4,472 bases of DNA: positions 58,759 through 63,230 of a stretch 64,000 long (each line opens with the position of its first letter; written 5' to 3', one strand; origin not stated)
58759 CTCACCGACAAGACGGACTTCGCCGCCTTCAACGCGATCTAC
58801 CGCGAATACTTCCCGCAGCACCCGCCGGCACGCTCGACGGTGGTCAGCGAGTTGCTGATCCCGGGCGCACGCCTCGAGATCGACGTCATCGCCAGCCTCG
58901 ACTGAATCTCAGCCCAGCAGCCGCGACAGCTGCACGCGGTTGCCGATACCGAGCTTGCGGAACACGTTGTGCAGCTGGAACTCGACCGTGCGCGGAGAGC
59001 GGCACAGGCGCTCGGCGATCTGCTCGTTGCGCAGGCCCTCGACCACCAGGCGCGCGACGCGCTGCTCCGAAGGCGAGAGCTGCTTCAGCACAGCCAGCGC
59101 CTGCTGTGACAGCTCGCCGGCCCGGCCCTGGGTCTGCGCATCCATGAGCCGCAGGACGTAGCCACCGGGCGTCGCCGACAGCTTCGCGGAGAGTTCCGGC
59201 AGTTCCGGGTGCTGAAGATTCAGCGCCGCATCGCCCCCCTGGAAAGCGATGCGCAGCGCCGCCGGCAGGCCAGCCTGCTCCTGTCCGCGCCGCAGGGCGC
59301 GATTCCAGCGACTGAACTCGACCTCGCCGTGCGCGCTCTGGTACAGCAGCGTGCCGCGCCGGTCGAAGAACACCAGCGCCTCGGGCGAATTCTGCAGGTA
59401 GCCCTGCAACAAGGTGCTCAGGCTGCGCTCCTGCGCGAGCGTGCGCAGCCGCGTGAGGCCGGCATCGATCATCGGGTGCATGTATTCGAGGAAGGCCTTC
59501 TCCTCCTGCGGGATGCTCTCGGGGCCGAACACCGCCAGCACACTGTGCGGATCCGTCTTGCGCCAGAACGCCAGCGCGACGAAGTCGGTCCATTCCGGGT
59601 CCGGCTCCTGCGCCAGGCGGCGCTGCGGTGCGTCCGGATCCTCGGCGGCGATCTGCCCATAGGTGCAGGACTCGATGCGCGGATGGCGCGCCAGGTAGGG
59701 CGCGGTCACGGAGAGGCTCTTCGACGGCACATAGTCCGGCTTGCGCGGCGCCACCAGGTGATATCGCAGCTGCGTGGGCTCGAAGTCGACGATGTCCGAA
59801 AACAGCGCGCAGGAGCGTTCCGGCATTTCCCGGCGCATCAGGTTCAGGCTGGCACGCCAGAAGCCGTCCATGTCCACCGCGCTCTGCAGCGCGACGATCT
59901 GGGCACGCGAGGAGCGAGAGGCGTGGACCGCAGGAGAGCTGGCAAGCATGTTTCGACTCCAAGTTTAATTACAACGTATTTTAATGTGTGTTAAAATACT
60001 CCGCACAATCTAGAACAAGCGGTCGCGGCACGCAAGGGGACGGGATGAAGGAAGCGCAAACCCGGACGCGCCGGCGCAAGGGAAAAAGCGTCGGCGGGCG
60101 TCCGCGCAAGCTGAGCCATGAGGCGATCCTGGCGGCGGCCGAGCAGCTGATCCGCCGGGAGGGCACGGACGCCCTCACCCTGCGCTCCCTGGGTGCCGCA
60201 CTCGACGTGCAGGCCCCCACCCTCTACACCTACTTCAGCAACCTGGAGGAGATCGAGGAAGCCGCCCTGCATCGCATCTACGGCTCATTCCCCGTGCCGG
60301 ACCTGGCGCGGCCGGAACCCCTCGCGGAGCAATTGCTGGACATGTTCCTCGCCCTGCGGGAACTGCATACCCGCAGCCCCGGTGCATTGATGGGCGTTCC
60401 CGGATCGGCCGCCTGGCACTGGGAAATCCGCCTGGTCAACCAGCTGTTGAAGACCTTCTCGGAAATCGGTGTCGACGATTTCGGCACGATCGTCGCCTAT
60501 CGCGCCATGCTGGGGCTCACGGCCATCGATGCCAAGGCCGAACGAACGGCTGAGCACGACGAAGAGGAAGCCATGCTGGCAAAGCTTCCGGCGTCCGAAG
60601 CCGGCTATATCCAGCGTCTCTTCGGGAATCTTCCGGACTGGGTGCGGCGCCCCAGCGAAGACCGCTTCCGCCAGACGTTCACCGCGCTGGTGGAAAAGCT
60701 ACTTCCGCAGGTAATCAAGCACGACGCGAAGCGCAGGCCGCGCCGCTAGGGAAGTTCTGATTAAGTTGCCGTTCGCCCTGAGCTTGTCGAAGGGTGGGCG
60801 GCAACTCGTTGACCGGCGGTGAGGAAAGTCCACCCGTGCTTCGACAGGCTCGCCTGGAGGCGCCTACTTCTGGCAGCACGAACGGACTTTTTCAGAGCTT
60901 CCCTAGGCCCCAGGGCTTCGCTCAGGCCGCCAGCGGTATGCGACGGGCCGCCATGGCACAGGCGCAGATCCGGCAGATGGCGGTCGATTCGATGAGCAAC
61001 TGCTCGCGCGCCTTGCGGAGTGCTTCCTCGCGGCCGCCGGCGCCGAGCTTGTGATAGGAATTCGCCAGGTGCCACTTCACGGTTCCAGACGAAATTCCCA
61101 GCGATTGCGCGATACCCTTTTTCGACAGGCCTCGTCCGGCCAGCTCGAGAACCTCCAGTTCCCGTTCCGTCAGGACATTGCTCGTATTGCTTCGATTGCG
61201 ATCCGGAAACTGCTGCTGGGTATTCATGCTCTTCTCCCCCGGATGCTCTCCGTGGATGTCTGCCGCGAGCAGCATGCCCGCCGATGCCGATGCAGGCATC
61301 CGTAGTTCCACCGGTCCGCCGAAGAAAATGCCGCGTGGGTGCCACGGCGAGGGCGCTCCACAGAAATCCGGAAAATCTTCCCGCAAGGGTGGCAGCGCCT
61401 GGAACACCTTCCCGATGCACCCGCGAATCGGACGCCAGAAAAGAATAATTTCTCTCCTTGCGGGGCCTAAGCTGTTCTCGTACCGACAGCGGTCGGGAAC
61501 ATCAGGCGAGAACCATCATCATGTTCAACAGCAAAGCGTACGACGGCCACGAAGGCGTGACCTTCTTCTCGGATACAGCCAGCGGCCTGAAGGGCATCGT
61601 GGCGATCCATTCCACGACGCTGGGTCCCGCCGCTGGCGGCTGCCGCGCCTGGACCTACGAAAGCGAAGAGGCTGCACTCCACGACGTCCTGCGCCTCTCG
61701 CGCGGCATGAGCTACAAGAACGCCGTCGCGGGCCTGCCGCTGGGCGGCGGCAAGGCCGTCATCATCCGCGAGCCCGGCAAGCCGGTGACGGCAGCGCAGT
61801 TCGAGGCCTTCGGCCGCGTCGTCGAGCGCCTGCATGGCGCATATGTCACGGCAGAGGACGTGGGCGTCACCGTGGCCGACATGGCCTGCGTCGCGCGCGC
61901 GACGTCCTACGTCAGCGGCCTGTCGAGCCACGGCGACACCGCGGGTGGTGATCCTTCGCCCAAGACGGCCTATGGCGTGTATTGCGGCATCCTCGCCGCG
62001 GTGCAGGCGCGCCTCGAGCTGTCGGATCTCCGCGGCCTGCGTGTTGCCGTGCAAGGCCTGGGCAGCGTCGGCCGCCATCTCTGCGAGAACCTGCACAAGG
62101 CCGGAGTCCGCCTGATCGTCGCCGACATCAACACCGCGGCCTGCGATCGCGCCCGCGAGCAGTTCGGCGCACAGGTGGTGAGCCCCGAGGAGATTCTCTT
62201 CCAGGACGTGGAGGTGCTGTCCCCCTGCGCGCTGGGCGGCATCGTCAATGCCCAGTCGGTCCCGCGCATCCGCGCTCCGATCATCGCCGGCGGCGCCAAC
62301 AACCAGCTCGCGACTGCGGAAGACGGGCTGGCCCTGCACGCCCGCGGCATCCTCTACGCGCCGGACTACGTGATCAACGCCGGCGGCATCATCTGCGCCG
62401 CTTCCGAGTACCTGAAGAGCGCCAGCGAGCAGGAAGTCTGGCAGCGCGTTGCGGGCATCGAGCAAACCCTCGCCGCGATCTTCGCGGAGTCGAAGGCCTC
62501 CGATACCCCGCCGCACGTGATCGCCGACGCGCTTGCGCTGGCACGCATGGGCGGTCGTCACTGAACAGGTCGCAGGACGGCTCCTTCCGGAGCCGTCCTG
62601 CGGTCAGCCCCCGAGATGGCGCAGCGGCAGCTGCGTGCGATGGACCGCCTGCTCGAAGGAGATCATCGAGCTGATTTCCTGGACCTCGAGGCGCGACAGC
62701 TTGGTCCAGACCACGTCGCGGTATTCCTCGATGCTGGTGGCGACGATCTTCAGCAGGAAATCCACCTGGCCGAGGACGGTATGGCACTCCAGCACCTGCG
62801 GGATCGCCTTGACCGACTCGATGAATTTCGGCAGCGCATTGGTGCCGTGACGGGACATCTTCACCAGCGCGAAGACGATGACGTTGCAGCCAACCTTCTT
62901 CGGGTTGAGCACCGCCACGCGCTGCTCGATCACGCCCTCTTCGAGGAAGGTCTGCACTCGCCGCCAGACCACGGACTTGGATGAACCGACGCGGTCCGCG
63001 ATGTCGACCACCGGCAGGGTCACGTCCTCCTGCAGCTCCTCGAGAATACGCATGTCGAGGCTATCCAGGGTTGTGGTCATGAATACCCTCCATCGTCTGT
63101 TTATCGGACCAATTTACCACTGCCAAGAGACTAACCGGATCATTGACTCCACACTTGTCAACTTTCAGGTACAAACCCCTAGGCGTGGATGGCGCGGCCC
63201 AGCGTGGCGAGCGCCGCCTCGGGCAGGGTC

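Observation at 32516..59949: Candidate uncharacterised uptake and catabolism system for D-amino-acid-containing peptides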

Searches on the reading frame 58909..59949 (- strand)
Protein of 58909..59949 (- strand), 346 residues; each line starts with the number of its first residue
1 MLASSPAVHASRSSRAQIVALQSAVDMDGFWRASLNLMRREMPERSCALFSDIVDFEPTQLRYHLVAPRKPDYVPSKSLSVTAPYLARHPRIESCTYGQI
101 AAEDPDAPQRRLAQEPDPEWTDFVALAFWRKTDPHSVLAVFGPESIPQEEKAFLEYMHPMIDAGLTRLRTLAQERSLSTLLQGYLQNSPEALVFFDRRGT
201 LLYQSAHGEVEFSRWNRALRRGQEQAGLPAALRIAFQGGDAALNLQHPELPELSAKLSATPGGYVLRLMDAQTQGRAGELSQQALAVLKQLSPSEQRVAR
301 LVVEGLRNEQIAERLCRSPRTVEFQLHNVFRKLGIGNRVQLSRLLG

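Call 6: search_protein_families(library=pfam, proteins=[window:58909-59949:-], max_evalue=0.001)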
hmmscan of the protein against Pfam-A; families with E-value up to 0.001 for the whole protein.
window:58909-59949:- (346 aa): 3 families
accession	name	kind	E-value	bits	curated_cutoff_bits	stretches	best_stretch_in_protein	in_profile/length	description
PF00196.25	GerE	-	1.2e-13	50.9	23.5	1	290-344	2-56/57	Bacterial regulatory proteins, luxR family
PF08281.18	Sigma70_r4_2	-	1.4e-05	25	25.7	1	282-333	2-54/54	Sigma-70, region 4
PF13384.12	HTH_23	-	0.00066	19.9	24.6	0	297-322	9-34/50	Homeodomain-like domain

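Call 8: search_protein_families(library=ncbifam, proteins=[window:58909-59949:-], max_evalue=0.00001)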
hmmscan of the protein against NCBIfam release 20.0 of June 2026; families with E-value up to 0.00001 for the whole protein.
window:58909-59949:- (346 aa): 9 families
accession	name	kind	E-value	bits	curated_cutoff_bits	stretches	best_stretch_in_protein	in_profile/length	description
NF052366.1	photon_PedR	equivalog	1.7e-08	34.5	120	1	290-343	2-55/74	photosynthetic electron transport-dependent transcriptional regulator PedR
TIGR03020.2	EpsA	equivalog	6.3e-08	32.5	170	1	270-340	172-240/247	XrtB/PEP-CTERM-associated transcriptional regulator EpsA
NF041830.1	RR_TF_ErdR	exception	1.3e-07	31.6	390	1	281-345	141-205/213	response regulator transcription factor ErdR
NF047785.1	respo_reg_MadR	equivalog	3.6e-07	29.7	300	1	288-339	146-197/209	MadR family response regulator transcription factor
NF040749.1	tetrathio_RR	equivalog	4.7e-07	29.7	290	1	273-340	116-183/191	tetrathionate respiration response regulator TtrR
TIGR02937.1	sigma70-ECF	superfamily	8.3e-07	28.8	42.9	1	237-333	96-161/165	sigma-70 family RNA polymerase sigma factor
NF011896.0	PRK15369.1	equivalog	9.9e-07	28.6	242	1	287-342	146-201/211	two component system response regulator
NF006900.1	PRK09390.1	equivalog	1.4e-06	28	255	1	271-344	123-196/203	response regulator FixJ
NF047608.1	LIC13292_fam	subfamily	9.1e-06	25.9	200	0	290-335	102-147/166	LIC13292 family transcriptional regulator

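Call 49: search_solved_structures(query=window:58909-59949:-, max_evalue=0.01)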
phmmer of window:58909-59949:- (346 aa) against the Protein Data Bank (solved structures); distinct sequences matched with E-value up to 0.01: 22.
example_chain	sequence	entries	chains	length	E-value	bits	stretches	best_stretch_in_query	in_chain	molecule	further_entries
3kln_A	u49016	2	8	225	3e-05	26.8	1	288-340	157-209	Transcriptional regulator, LuxR family | Transcriptional regulator VpsT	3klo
8a5r_AAA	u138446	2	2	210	5.2e-05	26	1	281-343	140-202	Light-activated DNA-binding protein EL222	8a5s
1p4w_A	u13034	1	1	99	5.6e-05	25.9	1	289-343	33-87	rcsB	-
2krf_A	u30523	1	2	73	5.9e-05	25.8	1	291-340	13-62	Transcriptional regulatory protein comA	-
3p7n_A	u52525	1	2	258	7.5e-05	25.5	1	281-343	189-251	Sensor histidine kinase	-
7vim_A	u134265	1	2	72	7.6e-05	25.5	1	291-343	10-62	Protein EsrB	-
3ulq_B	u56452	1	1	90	8e-05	25.4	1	290-340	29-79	Transcriptional regulatory protein ComA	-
1yio_A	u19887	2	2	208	0.00021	24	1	275-342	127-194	response regulatory protein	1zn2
6eo2_A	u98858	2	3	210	0.00031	23.4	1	289-343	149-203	Transcriptional regulatory protein RcsB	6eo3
5o8y_A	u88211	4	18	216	0.00033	23.4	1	289-343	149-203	Transcriptional regulatory protein RcsB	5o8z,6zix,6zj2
5vxn_A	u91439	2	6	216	0.00033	23.4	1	289-343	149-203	Transcriptional regulatory protein RcsB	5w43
1je8_A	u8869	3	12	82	0.0006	22.5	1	288-341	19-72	Nitrate/Nitrite Response Regulator Protein NARL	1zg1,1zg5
8u3b_G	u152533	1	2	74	0.00061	22.5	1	289-341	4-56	Nitrate/nitrite response regulator protein NarL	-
5xso_A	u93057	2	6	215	0.00078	22.1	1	270-344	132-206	Response regulator FixJ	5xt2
1a04_A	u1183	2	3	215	0.0011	21.7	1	269-341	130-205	NITRATE/NITRITE RESPONSE REGULATOR PROTEIN NARL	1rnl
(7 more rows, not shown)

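Call 69: find_homologous_proteins(query=window:58909-59949:-, max_evalue=1e-8)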
Query window:58909-59949:- (346 aa): 88 proteins with E <= 1e-8 among 8000 candidates.
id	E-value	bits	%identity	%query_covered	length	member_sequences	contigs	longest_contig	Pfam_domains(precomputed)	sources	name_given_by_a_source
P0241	2.0e-225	765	100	100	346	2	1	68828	PF00196.26,PF08281.19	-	-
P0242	1.4e-197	674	88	100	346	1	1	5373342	PF00196.26,PF08281.19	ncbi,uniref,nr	ncbi:helix-turn-helix transcriptional regulator [Solimonas sp. K1W22B-7]|uniref:helix-turn-helix tra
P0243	7.6e-193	658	85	100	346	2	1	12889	PF00196.26,PF08281.19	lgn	-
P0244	1.6e-184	631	82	100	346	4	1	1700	PF00196.26,PF08281.19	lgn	-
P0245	4.6e-182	623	81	100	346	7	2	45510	PF00196.26,PF08281.19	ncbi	ncbi:MAG TPA: LuxR C-terminal-related transcriptional regulator [Solimonas sp.]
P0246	8.4e-162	556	73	100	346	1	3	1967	PF00196.26,PF08281.19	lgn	-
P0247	4.2e-158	544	72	100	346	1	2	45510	PF00196.26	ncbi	ncbi:MAG TPA: helix-turn-helix transcriptional regulator [Solimonas sp.]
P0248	1.3e-156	539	72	97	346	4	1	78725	PF00196.26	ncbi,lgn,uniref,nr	ncbi:helix-turn-helix transcriptional regulator [Solimonas sp. SE-A11]|uniref:helix-turn-helix trans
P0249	4.8e-141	488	65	100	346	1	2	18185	PF00196.26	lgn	-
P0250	5.6e-131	455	66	96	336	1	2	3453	PF00196.26,PF08281.19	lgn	-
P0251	9.2e-130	451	61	97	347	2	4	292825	PF00196.26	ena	-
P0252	2.2e-128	446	63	96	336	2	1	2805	PF00196.26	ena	-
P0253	9.3e-125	434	60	99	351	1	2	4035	PF00196.26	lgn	-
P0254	2.1e-93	331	48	96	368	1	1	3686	PF00196.26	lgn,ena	-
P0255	6.9e-91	323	47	97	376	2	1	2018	PF00196.26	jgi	jgi:DNA-binding CsgD family transcriptional regulator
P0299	2.4e-63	233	41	95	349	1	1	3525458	PF00196.26,PF08281.19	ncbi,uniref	ncbi:LuxR C-terminal-related transcriptional regulator [Steroidobacter flavus]|uniref:LuxR C-termina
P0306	6.9e-62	228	40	100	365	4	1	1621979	PF00196.26,PF08281.19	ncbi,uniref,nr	ncbi:helix-turn-helix transcriptional regulator [Peristeroidobacter soli]|uniref:helix-turn-helix tr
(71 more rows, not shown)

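Call 70: find_encoding_contigs(protein=P0299, flank=10000, max_places=1)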
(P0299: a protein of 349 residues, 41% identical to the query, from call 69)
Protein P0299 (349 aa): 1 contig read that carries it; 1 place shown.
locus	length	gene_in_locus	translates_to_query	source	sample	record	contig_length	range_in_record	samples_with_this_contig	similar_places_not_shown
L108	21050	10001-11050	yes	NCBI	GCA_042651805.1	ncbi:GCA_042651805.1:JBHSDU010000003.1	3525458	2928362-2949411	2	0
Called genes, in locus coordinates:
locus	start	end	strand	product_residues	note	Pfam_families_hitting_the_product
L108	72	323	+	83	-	-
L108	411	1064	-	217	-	PF11859:DUF3379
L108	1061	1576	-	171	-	PF04542:Sigma70_r2, PF08281:Sigma70_r4_2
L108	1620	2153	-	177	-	PF00300:His_Phos_1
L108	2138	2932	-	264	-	PF02654:CobS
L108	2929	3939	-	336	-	PF02277:DBI_PRT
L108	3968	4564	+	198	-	PF02283:CobU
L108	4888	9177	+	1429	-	PF02514:CobN-Mg_chel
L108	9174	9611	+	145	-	PF01618:MotA_ExbB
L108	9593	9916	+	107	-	PF09919:DUF2149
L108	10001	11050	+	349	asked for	PF08281:Sigma70_r4_2 (weak), PF00196:GerE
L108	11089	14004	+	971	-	PF00144:Beta-lactamase, PF07969:Amidohydro_3, PF01979:Amidohydro_1 (faint), PF07969:Amidohydro_3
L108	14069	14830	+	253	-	PF00459:Inositol_P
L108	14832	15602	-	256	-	-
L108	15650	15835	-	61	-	PF14255:Zn_ribbon_21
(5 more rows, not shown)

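Call 71: find_encoding_contigs(protein=P0306, flank=10000, max_places=1)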
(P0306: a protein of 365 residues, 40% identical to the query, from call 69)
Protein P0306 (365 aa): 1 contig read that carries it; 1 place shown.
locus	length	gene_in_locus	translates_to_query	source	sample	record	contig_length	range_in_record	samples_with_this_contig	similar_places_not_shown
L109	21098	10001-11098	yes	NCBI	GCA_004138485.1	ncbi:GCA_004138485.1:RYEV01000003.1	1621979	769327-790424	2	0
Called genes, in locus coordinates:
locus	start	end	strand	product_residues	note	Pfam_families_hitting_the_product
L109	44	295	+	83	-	-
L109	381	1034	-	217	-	PF11859:DUF3379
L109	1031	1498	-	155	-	PF04542:Sigma70_r2, PF08281:Sigma70_r4_2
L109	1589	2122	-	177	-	PF00300:His_Phos_1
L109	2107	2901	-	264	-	PF02654:CobS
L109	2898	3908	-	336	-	PF02277:DBI_PRT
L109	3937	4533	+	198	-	PF02283:CobU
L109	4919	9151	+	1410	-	PF02514:CobN-Mg_chel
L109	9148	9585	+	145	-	PF01618:MotA_ExbB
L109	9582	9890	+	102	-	PF09919:DUF2149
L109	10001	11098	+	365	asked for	PF08281:Sigma70_r4_2 (weak), PF00196:GerE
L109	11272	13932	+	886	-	PF07715:Plug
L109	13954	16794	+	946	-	PF00144:Beta-lactamase, PF01979:Amidohydro_1 (faint), PF07969:Amidohydro_3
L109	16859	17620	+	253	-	PF00459:Inositol_P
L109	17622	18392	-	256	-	-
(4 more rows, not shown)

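Call 82: predict_structure(alignment_id=A3)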
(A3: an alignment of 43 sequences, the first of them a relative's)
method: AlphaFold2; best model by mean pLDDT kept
length: 346 residues; sequences in the alignment: 43
mean_pLDDT: 86.9   pTM: 0.65
mean pLDDT of the five models: 86.9, 86.4, 84.7, 83.9, 83.3
residues with pLDDT >= 90: 183; 70-90: 127; 50-70: 28; < 50: 8
segments of 3 or more residues with pLDDT < 50: 1-8
pLDDT, mean of each block of 10 residues (from residue 1): 42 82 94 94 94 94 93 91 95 94 95 89 94 94 89 93 93 86 79 86 86 82 61 66 84 88 87 75 87 92 92 94 97 94 88
secondary structure, 60 per line:
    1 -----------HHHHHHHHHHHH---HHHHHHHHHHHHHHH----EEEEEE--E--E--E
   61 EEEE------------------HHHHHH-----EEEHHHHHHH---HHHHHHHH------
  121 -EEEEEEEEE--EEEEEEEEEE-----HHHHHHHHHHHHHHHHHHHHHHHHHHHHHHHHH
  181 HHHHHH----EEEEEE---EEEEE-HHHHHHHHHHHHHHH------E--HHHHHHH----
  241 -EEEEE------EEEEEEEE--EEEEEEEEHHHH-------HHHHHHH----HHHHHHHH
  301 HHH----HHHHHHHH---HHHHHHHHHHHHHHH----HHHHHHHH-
elements in order: H12-23 H27-41 E46-51 E60-64 H83-88 E94-96 H97-103 H107-114 E122-130 E133-142 H148-186 E191-196 E200-204 H206-220 H230-236 E242-246 E253-260 E263-270 H271-274 H282-288 H293-303 H308-315 H319-333 H338-345

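Call 84: fold_search(model_id=the predicted structure, library=pdb)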
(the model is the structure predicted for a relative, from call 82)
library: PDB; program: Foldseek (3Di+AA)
matches with E <= 10: 1129; with E <= 0.001: 119
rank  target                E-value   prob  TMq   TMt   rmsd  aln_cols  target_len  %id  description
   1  7dwm_B                4.2e-06  1.00  0.21  0.30  12.3       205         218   20  Crystal structure of the phage VqmA-DPO complex (released 2021-05-05)
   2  8u63_A                6.6e-06  1.00  0.38  0.28  15.5       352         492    8  Cryo-EM structure of PsBphP in Pfr state, Dimer of Dimers PSM only (released 2024-08-21)
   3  7dwm_A                7.4e-06  1.00  0.20  0.30  13.8       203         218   20  Crystal structure of the phage VqmA-DPO complex (released 2021-05-05)
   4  4gw9_B                7.9e-06  1.00  0.27  0.17  15.8       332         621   17  Structure of a bacteriophytochrome and light-stimulated protomer swapping with a gene repressor (released 2012-09-26)
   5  4gw9_A                1.1e-05  1.00  0.28  0.17  15.2       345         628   15  Structure of a bacteriophytochrome and light-stimulated protomer swapping with a gene repressor (released 2012-09-26)
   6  5c5k_C                1.7e-05  1.00  0.36  0.28  13.8       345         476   11  Structure of the Pfr form of a canonical phytochrome (released 2016-02-17)
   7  4lrz_H                1.7e-05  1.00  0.34  0.38   9.0       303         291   14  Crystal Structure of the E.coli DhaR(N)-DhaL complex (released 2014-01-29)
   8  8isi_B                1.7e-05  1.00  0.37  0.17  12.3       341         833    7  Photochromobilin-free form of Arabidopsis thaliana phytochrome A - apo-AtphyA (released 2023-08-09)
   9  6ndp_A                1.8e-05  1.00  0.31  0.21   9.8       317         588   14  Crystal structure of the dark-adapted full-length bacteriophytochrome XccBphP mutant L193Q from Xanthomonas campestris (released 2019-12-18)
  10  6ndp_B                2.0e-05  1.00  0.29  0.20  10.5       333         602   14  Crystal structure of the dark-adapted full-length bacteriophytochrome XccBphP mutant L193Q from Xanthomonas campestris (released 2019-12-18)
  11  4gw9_C                2.0e-05  1.00  0.26  0.16  15.7       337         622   16  Structure of a bacteriophytochrome and light-stimulated protomer swapping with a gene repressor (released 2012-09-26)
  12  8w26                  2.6e-05  1.00  0.38  0.35  12.8       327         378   13  X-ray crystal structure of the GAF-PHY domains of SyB-Cph1 (released 2024-05-22)
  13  4y15_B                2.8e-05  1.00  0.29  0.39  14.7       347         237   11  SdiA in complex with 3-oxo-C6-homoserine lactone (released 2015-04-08)
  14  4gw9_D                2.9e-05  1.00  0.29  0.18  15.0       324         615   15  Structure of a bacteriophytochrome and light-stimulated protomer swapping with a gene repressor (released 2012-09-26)
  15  8u62_A                3.1e-05  1.00  0.38  0.28  15.6       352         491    9  Cryo-EM structure of PsBphP in Pfr state, Dimer of Dimers FL (released 2024-08-21)
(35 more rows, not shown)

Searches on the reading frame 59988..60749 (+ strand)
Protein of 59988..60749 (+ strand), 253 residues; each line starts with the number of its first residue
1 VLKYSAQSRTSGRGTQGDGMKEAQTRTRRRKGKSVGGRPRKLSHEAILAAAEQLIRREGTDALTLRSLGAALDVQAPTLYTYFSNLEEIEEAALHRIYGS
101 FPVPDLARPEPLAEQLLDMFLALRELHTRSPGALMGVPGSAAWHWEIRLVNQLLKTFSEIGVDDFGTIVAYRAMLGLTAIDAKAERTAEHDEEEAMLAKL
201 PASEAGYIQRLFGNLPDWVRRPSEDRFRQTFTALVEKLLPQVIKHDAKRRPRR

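Call 19: search_protein_families(library=pfam, proteins=[window:59988-60749:+], max_evalue=0.001)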
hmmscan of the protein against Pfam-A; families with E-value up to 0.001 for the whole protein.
window:59988-60749:+ (253 aa): 1 family
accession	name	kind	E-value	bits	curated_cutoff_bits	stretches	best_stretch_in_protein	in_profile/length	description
PF00440.29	TetR_N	-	2.2e-09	37.4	24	1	47-90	1-44/47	Bacterial regulatory proteins, tetR family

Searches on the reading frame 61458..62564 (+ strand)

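Call 19: search_protein_families(library=pfam, proteins=[window:61458-62564:+], max_evalue=0.001)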
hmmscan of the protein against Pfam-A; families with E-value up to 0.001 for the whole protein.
window:61458-62564:+ (368 aa): 5 families
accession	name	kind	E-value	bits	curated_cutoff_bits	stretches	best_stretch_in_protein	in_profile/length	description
PF02812.23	ELFV_dehydrog_N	-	3.1e-25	88.8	25.3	1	41-150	14-128/129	Glu/Leu/Phe/Val dehydrogenase, dimerisation domain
PF00208.27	ELFV_dehydrog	-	1.6e-19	71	23.4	2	235-338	96-206/241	Glutamate/Leucine/Phenylalanine/Valine dehydrogenase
PF03446.21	NAD_binding_2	-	0.00012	22.5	21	1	196-246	2-52/161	NAD binding domain of 6-phosphogluconate dehydrogenase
PF02826.25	2-Hacid_dh_C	-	0.00012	21.9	25.1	1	184-247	27-89/178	D-isomer specific 2-hydroxyacid dehydrogenase, NAD binding domain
PF02254.24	TrkA_N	-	0.00015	22.5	23.8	1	196-241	1-45/116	TrkA-N domain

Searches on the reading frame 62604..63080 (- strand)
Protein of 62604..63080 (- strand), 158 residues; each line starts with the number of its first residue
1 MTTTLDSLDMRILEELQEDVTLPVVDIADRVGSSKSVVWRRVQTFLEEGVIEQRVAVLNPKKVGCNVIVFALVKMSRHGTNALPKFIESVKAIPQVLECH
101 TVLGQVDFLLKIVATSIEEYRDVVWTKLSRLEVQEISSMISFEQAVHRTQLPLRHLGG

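Call 19: search_protein_families(library=pfam, proteins=[window:62604-63080:-], max_evalue=0.001)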
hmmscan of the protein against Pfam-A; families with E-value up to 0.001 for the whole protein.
window:62604-63080:- (158 aa): 4 families
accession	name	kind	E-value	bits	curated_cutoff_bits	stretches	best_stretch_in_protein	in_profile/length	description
PF01037.27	AsnC_trans_reg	-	7.8e-17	61.4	25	1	72-144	2-73/73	Lrp/AsnC ligand binding domain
PF13412.12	HTH_24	-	3.2e-13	49.5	21.9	1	5-52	1-48/48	Winged helix-turn-helix DNA-binding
PF13404.12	HTH_AsnC-type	-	3.9e-13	49.4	27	1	5-43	1-39/42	AsnC-type helix-turn-helix domain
PF09339.16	HTH_IclR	-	1e-05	25.6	22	1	11-54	7-51/52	IclR helix-turn-helix domain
